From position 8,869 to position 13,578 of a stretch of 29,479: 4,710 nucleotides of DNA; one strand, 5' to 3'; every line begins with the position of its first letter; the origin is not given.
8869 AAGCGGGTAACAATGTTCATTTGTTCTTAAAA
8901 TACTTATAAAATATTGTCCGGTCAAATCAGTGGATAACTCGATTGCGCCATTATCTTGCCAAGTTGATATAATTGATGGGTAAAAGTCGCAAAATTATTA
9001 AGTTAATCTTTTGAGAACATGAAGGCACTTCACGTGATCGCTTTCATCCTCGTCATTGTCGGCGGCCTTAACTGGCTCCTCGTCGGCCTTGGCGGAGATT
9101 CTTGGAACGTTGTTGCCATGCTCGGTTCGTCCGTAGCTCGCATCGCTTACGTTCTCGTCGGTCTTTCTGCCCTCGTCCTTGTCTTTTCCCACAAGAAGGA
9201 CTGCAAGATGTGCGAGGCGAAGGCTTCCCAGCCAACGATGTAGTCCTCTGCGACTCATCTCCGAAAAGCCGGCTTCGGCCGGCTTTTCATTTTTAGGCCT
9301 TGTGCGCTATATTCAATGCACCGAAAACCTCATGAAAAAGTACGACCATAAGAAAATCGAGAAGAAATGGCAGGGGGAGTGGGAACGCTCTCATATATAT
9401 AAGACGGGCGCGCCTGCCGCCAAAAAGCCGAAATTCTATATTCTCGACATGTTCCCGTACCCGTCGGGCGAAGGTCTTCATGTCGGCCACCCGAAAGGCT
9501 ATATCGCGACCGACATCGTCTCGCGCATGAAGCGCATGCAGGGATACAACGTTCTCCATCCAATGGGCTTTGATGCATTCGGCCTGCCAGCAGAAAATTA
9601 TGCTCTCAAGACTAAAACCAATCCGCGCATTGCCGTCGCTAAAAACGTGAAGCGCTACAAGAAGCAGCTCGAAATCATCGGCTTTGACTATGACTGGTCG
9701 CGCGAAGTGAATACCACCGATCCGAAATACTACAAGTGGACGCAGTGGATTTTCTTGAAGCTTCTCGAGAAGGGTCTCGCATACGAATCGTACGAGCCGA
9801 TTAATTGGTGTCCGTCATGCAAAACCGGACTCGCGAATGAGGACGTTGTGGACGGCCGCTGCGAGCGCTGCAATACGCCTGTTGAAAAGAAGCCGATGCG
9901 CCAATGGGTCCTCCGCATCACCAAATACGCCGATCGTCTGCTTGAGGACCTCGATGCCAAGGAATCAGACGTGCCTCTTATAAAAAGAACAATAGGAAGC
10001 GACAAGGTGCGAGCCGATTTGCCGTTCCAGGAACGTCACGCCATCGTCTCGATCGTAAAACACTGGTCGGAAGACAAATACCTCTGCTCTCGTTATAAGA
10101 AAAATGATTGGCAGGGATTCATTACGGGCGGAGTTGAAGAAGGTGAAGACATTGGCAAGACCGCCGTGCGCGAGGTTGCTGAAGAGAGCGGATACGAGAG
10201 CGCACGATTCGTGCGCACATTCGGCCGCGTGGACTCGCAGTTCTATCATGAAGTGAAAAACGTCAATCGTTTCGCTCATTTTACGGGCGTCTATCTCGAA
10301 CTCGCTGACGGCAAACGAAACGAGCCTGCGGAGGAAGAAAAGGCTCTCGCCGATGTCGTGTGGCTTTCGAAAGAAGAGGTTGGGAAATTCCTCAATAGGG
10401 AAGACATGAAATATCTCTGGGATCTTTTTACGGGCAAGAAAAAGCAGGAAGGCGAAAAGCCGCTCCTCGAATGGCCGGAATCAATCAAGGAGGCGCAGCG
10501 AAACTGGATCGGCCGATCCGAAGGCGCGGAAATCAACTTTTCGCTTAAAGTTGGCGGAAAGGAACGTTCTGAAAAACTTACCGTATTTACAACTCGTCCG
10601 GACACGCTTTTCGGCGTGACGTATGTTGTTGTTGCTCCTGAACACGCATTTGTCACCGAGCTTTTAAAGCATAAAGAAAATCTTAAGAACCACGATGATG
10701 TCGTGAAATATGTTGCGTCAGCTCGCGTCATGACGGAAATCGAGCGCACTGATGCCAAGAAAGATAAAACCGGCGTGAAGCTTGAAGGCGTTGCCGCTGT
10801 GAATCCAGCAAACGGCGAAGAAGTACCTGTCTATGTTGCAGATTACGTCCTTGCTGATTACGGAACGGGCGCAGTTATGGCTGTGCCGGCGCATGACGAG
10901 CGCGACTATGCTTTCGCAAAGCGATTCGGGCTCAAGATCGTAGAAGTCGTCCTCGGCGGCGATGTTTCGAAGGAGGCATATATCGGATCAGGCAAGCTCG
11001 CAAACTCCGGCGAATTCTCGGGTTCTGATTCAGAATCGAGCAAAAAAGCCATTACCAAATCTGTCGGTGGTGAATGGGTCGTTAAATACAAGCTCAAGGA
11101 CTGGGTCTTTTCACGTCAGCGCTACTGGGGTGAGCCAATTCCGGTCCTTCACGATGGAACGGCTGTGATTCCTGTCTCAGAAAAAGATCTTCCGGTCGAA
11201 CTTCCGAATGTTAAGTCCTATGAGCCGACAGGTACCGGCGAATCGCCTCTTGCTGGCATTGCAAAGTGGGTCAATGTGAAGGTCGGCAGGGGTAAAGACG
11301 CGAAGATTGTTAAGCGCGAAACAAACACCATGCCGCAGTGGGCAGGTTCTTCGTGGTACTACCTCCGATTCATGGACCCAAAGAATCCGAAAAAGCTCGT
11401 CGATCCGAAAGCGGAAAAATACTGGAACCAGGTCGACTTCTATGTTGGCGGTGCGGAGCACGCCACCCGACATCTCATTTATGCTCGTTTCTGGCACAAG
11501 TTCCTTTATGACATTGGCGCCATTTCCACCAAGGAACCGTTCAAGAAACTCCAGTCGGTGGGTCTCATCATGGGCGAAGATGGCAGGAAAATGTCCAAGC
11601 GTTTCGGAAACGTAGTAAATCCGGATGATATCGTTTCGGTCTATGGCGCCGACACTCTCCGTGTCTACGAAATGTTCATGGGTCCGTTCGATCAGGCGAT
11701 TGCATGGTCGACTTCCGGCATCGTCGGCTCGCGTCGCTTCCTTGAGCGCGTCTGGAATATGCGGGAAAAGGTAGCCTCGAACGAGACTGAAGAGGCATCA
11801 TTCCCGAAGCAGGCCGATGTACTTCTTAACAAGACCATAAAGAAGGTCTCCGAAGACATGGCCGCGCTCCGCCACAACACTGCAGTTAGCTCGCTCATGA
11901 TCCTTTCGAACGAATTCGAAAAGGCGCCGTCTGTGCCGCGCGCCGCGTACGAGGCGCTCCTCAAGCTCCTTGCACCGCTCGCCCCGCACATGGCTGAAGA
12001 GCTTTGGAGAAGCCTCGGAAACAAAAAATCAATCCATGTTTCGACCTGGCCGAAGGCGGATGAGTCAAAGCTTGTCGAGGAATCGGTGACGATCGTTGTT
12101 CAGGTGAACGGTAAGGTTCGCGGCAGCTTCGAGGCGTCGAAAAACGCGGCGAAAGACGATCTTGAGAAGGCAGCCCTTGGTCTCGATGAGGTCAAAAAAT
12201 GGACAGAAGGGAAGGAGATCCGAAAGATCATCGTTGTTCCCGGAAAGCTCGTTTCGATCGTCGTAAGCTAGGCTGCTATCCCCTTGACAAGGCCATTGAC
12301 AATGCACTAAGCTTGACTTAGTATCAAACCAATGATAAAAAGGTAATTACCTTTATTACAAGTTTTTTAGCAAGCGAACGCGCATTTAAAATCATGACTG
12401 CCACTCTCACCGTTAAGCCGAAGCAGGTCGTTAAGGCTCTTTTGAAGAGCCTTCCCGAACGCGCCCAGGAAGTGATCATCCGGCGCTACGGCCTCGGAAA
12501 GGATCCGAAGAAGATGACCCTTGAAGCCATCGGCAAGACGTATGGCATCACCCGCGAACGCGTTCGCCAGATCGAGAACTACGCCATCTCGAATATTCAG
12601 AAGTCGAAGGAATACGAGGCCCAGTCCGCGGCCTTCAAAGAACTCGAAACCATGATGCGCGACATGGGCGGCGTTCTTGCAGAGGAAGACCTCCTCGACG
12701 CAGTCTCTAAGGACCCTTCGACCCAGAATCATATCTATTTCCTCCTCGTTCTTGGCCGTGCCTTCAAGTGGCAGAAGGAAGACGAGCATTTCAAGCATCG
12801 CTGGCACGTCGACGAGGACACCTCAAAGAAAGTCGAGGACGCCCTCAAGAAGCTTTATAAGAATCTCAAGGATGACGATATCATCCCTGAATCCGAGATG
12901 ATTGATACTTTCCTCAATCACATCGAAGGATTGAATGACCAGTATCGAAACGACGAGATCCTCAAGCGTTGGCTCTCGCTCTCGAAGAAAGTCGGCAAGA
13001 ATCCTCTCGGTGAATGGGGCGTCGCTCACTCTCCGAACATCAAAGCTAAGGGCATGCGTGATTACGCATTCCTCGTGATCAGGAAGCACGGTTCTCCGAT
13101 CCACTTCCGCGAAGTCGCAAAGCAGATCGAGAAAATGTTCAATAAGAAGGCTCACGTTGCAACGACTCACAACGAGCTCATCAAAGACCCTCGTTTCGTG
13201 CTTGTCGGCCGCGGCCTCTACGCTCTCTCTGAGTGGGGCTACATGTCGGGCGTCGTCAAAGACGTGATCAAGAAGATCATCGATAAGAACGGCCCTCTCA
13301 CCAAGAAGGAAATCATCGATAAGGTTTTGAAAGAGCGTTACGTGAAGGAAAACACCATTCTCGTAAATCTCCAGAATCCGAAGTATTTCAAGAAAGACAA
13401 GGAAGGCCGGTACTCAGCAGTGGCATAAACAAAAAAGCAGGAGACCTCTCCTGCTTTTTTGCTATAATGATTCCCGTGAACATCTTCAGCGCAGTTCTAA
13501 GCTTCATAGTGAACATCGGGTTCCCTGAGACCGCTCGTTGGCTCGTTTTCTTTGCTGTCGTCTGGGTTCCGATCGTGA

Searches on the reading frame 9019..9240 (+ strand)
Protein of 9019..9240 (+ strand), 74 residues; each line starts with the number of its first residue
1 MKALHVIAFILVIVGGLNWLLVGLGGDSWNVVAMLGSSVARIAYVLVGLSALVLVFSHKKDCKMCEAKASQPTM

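Call 94: find_encoding_contigs(protein=window:9019-9240:+, flank=2500, max_places=10)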
Protein window:9019-9240:+ (74 aa): 1 contig read that carries it; 1 place shown.
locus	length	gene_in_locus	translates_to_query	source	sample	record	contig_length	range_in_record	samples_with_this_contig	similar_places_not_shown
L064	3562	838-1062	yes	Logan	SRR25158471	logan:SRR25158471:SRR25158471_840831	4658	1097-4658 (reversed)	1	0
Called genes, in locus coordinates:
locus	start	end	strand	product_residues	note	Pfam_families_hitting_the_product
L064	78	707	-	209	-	-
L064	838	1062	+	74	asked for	PF04070:DUF378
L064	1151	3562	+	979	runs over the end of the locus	PF00133:tRNA-synt_1, PF09334:tRNA-synt_1g, PF00293:NUDIX, PF13603:tRNA-synt_1_2, PF00133:tRNA-synt_1, PF08264:Anticodon_1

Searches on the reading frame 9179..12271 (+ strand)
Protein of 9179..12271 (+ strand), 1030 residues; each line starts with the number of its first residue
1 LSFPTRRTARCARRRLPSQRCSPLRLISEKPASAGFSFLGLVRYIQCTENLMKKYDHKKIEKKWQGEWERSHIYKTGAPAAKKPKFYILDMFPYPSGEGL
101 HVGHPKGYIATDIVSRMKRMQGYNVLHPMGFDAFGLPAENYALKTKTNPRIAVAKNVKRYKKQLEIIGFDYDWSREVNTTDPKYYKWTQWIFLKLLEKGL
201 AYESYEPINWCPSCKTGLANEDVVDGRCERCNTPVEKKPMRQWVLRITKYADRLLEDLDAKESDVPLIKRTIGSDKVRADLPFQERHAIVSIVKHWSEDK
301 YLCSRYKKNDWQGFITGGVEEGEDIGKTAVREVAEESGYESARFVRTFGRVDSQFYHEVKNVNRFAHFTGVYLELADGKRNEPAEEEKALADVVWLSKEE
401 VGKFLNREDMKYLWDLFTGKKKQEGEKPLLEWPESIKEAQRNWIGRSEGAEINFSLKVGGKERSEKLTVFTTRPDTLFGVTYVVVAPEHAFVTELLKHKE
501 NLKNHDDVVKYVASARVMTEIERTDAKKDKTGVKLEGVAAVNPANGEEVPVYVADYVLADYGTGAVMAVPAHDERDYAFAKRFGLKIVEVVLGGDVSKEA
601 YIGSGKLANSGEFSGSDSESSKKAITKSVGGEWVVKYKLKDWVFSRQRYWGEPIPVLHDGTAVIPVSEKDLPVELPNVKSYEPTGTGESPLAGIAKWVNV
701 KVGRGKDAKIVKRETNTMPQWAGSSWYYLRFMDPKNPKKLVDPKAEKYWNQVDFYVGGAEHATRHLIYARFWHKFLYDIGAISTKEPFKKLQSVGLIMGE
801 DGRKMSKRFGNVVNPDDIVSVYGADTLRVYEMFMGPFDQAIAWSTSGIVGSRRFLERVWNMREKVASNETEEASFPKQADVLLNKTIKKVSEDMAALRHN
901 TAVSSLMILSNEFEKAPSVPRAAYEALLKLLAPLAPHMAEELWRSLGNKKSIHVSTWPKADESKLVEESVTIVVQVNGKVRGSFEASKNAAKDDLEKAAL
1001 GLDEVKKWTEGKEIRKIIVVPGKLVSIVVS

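Call 8: search_protein_families(library=pfam, proteins=[window:9179-12271:+], max_evalue=0.01)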
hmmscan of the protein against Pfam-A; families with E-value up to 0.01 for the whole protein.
window:9179-12271:+ (1030 aa): 7 families
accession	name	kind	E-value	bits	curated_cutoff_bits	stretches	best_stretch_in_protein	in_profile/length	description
PF13603.12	tRNA-synt_1_2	-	7e-61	205.4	25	1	441-628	1-183/185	Leucyl-tRNA synthetase, editing domain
PF00133.28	tRNA-synt_1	-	2.9e-48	165.1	22.7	2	64-259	2-208/414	tRNA synthetases class I (I, L, M and V)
PF09334.17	tRNA-synt_1g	-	5.1e-26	91.8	20.1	2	91-233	6-144/391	tRNA synthetases class I (M)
PF08264.19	Anticodon_1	-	2.9e-22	79.6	25.1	1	883-991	8-143/148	Anticodon-binding domain of tRNA ligase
PF00293.34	NUDIX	-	3.8e-13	50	21.1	1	301-408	18-125/134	NUDIX domain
PF01406.26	tRNA-synt_1e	-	6.4e-05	22.9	27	0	100-169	23-92/301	tRNA synthetases class I (C) catalytic domain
PF00750.26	tRNA-synt_1d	-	0.0059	16.1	23.3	0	793-819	269-295/349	tRNA synthetases class I (R), catalytic domain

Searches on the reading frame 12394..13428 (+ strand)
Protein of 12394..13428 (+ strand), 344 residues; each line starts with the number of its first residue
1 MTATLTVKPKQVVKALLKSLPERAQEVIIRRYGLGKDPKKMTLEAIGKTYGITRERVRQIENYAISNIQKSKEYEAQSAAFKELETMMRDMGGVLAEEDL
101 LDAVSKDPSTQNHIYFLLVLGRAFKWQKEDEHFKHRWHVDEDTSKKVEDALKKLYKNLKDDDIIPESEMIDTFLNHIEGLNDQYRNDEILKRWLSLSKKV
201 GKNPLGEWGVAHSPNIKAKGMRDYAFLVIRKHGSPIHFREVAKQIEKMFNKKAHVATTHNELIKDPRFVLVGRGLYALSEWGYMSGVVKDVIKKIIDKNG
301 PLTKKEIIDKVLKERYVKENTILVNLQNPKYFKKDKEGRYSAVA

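Call 8: search_protein_families(library=pfam, proteins=[window:12394-13428:+], max_evalue=0.01)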
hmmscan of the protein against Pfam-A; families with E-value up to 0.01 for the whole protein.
window:12394-13428:+ (344 aa): 4 families
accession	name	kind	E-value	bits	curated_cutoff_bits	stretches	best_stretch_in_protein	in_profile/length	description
PF04545.22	Sigma70_r4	-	4e-14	52.3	24.1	1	16-69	1-49/50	Sigma-70, region 4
PF05066.19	HARE-HTH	-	5.2e-09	36.8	25.9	1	221-281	3-71/71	HB1, ASXL, restriction endonuclease HTH domain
PF00486.34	Trans_reg_C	-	0.0027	18.2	26.2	0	73-109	3-39/77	Transcriptional regulatory protein, C terminal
PF11784.13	DUF3320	-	0.0027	18.1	25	0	287-313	11-37/50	Protein of unknown function (DUF3320)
